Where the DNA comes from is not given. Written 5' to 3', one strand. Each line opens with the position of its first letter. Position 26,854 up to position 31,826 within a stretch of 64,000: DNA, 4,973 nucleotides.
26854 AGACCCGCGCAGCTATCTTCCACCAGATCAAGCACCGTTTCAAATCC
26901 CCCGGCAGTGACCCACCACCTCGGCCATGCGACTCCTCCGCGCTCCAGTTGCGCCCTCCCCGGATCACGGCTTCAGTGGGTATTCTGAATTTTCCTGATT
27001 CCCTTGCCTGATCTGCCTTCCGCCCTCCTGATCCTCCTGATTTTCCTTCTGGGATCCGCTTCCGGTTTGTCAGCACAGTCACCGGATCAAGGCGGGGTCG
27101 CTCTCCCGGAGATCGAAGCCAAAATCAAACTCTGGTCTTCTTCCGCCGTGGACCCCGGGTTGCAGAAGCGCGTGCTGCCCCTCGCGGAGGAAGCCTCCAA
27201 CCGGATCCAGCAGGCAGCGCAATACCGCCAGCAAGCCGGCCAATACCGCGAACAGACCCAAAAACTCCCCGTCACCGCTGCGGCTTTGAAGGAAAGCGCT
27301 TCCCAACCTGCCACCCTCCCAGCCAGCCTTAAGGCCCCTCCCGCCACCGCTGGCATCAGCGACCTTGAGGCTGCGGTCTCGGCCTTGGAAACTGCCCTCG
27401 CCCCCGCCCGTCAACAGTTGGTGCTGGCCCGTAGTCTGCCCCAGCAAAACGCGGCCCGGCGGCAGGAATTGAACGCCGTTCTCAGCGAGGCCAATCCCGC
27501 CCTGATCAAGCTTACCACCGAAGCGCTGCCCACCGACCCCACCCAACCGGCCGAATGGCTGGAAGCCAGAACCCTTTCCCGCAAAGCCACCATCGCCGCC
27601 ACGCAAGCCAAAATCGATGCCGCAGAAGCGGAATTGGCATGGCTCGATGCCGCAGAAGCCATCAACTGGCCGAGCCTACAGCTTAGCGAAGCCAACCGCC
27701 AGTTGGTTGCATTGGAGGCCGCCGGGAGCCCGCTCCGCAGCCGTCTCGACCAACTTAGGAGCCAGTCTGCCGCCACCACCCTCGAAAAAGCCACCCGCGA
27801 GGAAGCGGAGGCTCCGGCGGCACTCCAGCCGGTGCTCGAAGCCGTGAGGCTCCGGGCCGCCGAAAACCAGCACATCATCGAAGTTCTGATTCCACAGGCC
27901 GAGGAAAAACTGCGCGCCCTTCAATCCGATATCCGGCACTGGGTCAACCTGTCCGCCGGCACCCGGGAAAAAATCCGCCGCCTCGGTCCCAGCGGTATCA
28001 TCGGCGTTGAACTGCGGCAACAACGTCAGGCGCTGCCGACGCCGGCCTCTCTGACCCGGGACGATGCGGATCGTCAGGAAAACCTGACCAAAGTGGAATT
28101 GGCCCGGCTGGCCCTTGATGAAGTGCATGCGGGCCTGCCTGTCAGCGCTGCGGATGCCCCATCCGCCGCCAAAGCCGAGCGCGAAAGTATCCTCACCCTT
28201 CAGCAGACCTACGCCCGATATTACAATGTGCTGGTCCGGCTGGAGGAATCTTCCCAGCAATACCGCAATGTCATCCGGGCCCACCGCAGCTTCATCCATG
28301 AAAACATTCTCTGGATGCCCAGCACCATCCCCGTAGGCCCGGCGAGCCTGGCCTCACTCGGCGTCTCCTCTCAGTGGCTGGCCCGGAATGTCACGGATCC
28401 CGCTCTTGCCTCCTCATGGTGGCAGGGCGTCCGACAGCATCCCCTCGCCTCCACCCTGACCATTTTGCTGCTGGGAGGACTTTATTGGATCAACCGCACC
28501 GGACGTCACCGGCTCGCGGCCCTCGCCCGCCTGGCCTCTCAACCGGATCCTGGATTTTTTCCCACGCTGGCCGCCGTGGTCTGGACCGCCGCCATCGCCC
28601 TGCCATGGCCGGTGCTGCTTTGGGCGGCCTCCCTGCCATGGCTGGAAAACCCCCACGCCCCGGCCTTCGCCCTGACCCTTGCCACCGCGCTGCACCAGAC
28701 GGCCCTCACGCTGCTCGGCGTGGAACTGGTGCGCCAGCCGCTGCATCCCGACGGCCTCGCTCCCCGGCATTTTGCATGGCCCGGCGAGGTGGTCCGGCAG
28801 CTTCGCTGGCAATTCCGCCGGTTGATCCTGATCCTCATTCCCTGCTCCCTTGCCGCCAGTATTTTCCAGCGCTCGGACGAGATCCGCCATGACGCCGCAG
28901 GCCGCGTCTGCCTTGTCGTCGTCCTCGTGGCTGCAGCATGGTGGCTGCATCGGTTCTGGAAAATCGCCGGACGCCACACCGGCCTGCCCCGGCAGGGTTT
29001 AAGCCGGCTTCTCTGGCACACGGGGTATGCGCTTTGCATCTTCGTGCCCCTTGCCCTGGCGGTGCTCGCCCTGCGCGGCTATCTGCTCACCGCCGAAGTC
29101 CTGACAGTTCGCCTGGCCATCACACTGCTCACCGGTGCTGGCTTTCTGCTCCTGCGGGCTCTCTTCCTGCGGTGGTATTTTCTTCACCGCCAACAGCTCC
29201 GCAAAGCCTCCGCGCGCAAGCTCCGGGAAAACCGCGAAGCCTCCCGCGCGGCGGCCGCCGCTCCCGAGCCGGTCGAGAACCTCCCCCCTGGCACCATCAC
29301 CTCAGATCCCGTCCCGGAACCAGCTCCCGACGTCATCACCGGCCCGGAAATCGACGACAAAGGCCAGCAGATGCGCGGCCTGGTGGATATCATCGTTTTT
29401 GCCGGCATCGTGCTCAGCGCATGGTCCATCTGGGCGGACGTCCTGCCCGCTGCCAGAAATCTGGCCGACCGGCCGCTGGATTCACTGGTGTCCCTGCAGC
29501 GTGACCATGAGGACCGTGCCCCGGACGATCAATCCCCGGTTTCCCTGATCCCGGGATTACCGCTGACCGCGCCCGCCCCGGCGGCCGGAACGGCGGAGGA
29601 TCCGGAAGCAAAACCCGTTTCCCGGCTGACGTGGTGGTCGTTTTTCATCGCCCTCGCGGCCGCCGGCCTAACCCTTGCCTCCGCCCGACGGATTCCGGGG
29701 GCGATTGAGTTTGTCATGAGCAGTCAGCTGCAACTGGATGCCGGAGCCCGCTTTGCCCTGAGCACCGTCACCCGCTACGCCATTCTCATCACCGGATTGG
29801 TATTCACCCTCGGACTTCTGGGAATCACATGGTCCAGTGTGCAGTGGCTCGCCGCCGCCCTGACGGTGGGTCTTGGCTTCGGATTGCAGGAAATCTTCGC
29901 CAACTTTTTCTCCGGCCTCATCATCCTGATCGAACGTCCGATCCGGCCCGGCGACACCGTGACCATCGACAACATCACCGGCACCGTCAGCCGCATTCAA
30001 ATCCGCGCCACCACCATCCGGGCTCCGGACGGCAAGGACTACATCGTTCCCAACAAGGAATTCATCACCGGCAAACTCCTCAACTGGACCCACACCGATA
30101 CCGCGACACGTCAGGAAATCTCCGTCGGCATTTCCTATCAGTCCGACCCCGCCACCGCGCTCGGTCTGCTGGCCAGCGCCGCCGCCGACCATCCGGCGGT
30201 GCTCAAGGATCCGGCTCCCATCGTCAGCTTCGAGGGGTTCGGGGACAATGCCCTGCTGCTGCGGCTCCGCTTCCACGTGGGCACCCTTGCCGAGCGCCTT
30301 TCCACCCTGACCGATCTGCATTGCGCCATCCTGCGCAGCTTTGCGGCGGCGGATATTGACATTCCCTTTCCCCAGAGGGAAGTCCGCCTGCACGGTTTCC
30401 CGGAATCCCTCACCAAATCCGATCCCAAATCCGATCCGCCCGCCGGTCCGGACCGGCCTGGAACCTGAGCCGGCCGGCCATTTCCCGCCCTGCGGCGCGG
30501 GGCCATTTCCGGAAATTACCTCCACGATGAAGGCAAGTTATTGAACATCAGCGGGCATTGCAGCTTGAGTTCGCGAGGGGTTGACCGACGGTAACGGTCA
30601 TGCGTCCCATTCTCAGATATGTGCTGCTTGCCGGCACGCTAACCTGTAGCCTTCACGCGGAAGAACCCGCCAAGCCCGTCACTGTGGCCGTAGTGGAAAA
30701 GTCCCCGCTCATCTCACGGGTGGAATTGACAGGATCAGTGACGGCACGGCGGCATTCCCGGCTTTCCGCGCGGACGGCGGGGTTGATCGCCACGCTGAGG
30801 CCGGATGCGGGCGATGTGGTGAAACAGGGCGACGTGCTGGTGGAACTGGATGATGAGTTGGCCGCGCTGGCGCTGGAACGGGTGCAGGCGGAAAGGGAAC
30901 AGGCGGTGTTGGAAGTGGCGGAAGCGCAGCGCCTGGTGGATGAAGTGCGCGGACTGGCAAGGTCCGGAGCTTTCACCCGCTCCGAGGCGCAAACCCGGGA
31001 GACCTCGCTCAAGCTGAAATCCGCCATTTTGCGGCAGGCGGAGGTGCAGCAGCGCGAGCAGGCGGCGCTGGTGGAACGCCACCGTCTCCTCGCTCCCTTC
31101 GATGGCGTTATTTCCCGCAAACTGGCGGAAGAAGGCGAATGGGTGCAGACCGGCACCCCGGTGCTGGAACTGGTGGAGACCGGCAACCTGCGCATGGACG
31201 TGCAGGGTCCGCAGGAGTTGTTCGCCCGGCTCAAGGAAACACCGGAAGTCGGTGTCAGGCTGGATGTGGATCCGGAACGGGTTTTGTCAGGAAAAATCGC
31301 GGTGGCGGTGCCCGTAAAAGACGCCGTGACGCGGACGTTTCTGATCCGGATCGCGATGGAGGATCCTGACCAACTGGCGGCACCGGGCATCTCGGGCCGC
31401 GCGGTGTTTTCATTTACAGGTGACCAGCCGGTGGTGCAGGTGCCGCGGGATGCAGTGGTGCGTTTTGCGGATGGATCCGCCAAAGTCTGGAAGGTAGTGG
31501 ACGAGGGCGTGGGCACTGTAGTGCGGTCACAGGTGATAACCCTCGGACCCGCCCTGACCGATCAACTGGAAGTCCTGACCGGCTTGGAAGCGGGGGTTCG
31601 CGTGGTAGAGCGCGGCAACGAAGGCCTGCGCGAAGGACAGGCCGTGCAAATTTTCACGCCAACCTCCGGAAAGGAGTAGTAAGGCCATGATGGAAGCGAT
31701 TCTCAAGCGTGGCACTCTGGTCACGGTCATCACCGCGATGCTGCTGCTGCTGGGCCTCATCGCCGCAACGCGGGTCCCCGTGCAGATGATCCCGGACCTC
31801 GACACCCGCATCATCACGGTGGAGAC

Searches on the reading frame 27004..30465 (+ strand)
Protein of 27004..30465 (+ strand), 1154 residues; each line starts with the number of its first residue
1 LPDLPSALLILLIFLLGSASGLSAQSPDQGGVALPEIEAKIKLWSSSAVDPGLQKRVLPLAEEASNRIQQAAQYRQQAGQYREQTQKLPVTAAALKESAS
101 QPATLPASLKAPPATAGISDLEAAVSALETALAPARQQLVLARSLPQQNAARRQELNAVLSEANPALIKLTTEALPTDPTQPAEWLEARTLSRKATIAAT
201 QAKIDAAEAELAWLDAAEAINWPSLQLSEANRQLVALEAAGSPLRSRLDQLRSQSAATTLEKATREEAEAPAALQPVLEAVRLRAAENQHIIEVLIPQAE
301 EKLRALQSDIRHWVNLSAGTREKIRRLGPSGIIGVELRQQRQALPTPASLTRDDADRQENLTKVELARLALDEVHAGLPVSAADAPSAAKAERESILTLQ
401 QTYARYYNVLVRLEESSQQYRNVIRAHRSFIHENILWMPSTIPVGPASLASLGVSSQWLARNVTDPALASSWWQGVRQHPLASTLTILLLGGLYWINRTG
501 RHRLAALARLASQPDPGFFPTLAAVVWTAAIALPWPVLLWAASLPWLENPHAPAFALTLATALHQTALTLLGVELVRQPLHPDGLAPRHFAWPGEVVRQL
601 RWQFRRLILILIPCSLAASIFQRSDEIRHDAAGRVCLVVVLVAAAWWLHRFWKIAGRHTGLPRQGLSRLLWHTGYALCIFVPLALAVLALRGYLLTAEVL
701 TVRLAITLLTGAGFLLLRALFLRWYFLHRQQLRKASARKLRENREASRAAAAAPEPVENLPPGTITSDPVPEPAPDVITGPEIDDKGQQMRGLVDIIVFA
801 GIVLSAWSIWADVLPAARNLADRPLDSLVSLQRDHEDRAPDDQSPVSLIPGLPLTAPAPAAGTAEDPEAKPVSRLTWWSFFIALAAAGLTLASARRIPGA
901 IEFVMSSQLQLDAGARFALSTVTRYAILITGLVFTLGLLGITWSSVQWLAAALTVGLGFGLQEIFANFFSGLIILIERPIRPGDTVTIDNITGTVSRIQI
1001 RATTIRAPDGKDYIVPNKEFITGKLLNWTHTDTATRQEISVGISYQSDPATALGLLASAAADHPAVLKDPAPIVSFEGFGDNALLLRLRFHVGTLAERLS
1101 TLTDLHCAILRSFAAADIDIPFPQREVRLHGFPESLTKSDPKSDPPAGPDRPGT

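Call 90: search_protein_families(library=pfam, proteins=[window:27004-30465:+], max_evalue=0.0001)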
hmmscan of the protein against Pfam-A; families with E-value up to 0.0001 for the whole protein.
window:27004-30465:+ (1154 aa): 5 families
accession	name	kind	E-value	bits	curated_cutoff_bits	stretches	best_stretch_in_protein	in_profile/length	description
PF12794.12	MscS_TM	-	1.3e-60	205.5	28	1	481-820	2-333/339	Mechanosensitive ion channel inner membrane domain 1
PF00924.24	MS_channel_2nd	-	1.3e-22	80.1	20.2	1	964-1030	2-68/68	Mechanosensitive ion channel, beta-domain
PF12795.12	MscS_porin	-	2.8e-09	37.4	34.4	1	51-270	12-229/238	Mechanosensitive ion channel porin domain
PF21082.3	MS_channel_3rd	-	3.2e-08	34.3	21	1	1038-1120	2-88/88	Mechanosensitive ion channel MscS, C-terminal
PF21088.3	MS_channel_1st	-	4.5e-07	30.2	23.1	1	921-962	1-42/42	Mechanosensitive ion channel, transmembrane helices 2/3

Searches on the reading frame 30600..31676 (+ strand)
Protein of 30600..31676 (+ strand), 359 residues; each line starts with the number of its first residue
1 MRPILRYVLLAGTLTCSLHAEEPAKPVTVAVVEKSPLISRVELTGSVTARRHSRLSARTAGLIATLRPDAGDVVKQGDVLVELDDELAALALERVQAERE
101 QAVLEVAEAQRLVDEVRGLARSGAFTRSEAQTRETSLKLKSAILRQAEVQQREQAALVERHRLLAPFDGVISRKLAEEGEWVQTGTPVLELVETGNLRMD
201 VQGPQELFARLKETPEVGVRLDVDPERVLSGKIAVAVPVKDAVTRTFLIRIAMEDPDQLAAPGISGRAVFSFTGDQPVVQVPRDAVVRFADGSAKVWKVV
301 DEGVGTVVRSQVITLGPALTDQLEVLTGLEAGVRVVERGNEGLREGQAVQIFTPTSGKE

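Call 90: search_protein_families(library=pfam, proteins=[window:30600-31676:+], max_evalue=0.0001)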
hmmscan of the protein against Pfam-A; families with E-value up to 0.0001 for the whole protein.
window:30600-31676:+ (359 aa): 3 families
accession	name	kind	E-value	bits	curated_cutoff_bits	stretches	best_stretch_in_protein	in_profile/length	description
PF16576.10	HlyD_D23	-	4.7e-21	75.5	30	1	40-263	5-211/214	Barrel-sandwich domain of CusB or HlyD membrane-fusion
PF13437.12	HlyD_3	-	3.3e-16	60.4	22.2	1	163-261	2-104/106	HlyD family secretion protein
PF13533.13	Biotin_lipoyl_2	-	1.9e-05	24.8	29.8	0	55-84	3-32/32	Biotin-lipoyl like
